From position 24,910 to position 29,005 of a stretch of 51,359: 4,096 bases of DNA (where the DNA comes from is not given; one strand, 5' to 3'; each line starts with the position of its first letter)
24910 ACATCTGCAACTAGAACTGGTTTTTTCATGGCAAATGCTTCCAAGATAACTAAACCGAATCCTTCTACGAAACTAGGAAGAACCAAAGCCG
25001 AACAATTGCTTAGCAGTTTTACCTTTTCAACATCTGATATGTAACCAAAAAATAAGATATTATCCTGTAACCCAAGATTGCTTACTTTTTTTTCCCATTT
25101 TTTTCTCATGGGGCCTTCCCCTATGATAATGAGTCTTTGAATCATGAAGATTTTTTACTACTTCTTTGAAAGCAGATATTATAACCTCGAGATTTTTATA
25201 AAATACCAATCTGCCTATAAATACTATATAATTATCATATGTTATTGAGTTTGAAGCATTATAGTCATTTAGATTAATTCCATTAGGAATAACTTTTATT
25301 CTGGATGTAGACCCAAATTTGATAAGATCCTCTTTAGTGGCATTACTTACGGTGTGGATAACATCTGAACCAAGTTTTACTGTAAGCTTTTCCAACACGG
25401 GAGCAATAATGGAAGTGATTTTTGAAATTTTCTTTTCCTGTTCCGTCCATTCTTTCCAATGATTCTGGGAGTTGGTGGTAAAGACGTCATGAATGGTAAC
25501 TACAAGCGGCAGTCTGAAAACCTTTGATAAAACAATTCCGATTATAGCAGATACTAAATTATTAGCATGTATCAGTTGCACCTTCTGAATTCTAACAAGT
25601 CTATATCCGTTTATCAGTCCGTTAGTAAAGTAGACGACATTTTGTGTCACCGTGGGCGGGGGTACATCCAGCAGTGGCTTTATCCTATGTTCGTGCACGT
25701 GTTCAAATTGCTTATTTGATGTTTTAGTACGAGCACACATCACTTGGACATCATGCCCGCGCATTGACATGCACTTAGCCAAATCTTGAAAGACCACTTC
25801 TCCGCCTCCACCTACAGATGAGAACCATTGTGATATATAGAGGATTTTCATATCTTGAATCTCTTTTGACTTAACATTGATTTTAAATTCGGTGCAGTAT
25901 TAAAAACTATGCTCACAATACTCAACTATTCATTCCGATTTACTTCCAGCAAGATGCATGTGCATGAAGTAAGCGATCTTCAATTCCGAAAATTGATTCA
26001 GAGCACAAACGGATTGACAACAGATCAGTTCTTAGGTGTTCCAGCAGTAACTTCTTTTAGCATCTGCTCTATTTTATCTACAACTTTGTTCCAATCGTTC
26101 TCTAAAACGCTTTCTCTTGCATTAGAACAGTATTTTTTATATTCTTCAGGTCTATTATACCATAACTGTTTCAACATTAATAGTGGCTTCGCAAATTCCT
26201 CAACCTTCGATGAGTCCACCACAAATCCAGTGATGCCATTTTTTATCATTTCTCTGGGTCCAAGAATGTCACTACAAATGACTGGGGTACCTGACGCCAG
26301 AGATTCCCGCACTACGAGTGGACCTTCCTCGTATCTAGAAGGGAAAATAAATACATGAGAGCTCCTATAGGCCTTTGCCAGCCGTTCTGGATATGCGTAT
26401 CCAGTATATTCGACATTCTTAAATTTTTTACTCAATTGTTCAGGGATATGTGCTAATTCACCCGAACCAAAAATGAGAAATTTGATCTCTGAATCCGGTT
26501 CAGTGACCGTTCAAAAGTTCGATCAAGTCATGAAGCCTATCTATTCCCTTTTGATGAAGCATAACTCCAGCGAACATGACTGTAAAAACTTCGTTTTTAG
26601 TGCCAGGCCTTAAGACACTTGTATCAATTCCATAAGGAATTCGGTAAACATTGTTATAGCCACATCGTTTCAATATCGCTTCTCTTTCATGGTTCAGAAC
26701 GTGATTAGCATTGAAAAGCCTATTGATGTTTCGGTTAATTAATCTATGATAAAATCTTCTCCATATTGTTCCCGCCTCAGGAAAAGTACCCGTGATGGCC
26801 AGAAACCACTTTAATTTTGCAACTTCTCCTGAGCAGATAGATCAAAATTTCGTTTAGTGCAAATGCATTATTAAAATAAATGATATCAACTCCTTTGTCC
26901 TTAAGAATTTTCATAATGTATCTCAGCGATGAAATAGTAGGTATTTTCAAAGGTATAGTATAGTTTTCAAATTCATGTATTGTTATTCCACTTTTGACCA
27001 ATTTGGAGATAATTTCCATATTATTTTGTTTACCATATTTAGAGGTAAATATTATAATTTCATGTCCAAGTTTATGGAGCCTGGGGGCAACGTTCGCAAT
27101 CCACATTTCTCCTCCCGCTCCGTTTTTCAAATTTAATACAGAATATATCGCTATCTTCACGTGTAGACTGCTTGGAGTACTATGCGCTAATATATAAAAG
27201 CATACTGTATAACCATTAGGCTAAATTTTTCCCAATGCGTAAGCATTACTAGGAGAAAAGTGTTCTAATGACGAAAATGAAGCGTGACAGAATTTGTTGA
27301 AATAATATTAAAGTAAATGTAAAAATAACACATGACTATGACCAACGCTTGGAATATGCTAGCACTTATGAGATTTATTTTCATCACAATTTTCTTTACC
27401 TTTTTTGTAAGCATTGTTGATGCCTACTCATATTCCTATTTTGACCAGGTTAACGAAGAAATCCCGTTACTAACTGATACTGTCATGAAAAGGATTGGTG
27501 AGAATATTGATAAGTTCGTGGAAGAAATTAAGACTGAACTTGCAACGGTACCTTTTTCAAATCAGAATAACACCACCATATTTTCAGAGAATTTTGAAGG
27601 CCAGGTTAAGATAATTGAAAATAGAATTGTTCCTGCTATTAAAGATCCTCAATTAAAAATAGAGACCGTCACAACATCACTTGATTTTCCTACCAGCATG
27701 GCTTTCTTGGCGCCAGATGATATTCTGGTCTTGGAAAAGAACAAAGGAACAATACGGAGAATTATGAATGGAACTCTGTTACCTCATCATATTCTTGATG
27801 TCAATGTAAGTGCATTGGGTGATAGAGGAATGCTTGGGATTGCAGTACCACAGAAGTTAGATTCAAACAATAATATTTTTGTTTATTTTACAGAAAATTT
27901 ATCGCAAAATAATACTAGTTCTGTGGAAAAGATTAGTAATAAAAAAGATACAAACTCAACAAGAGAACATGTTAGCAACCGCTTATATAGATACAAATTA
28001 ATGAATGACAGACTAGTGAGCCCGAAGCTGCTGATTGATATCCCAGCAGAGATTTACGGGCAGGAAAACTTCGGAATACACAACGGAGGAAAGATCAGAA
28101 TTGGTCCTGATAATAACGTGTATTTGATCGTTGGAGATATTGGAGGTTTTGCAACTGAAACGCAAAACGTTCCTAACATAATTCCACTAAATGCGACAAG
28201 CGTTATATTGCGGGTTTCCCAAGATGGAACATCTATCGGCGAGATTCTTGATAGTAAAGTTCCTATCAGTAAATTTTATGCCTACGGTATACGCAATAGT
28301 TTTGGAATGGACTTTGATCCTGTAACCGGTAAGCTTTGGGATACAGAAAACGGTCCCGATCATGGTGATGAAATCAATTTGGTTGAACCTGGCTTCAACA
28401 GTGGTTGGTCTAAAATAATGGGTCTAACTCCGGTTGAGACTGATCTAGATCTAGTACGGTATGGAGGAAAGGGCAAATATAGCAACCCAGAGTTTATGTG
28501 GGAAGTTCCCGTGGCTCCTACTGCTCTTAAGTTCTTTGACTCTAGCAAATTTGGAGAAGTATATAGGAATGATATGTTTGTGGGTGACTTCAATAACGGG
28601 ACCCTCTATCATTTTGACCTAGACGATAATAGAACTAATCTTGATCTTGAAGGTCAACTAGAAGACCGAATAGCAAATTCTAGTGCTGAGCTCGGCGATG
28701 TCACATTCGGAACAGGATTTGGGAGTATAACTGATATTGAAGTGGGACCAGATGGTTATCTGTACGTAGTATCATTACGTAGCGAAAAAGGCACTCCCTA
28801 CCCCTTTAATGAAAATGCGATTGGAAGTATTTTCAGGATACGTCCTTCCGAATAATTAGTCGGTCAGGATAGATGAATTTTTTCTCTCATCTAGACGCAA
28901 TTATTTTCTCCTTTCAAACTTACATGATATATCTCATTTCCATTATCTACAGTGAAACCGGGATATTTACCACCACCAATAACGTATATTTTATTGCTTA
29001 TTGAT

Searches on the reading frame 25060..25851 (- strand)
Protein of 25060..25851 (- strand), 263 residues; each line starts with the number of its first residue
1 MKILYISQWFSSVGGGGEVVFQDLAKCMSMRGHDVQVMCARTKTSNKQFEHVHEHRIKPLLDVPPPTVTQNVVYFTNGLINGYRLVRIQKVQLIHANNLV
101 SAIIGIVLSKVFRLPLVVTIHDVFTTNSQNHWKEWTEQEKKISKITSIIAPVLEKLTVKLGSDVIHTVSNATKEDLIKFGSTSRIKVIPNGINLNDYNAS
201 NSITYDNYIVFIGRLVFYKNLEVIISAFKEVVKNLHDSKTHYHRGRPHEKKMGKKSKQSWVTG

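Call 38: search_protein_families(library=pfam, proteins=[window:25060-25851:-], max_evalue=0.001)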
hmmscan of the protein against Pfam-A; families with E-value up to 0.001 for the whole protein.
window:25060-25851:- (263 aa): 5 families
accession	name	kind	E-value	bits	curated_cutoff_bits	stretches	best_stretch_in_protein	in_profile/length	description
PF13439.12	Glyco_transf_4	-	2.4e-23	83.5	28.5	1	15-195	2-169/170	Glycosyltransferase Family 4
PF13579.12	Glyco_trans_4_4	-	4.3e-14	53.6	29.7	1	15-191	1-158/158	Glycosyl transferase 4-like domain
PF13477.12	Glyco_trans_4_2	-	9.8e-06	26.2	23.4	1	16-136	8-124/139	Glycosyl transferase 4-like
PF08323.17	Glyco_transf_5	-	1.9e-05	24.9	22.7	0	10-62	12-63/239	Starch synthase catalytic domain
PF00534.26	Glycos_transf_1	-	0.00019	21.5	26.4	1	204-237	13-46/172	Glycosyl transferases group 1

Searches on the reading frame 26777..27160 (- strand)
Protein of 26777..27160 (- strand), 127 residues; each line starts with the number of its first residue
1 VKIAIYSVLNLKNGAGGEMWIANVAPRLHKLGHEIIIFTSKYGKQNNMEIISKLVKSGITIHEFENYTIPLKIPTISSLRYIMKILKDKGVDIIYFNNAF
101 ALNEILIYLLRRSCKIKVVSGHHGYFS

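Call 39: search_protein_families(library=pfam, proteins=[window:26777-27160:-], max_evalue=0.001)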
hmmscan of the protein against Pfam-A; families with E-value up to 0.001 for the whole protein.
window:26777-27160:- (127 aa): 2 families
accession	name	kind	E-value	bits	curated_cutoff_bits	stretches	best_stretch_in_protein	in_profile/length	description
PF13439.12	Glyco_transf_4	-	2e-10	41.4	28.5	1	16-126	3-107/170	Glycosyltransferase Family 4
PF13477.12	Glyco_trans_4_2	-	3.3e-05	24.5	23.4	1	16-124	8-108/139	Glycosyl transferase 4-like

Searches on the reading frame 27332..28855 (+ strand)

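Call 36: search_protein_families(library=pfam, proteins=[window:27332-28855:+], max_evalue=0.001)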
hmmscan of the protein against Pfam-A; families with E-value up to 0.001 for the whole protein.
window:27332-28855:+ (507 aa): 1 family
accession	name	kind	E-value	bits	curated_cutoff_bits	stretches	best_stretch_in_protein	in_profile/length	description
PF07995.17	GSDH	-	6e-43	147.8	25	1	117-481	1-323/332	Glucose / Sorbosone dehydrogenase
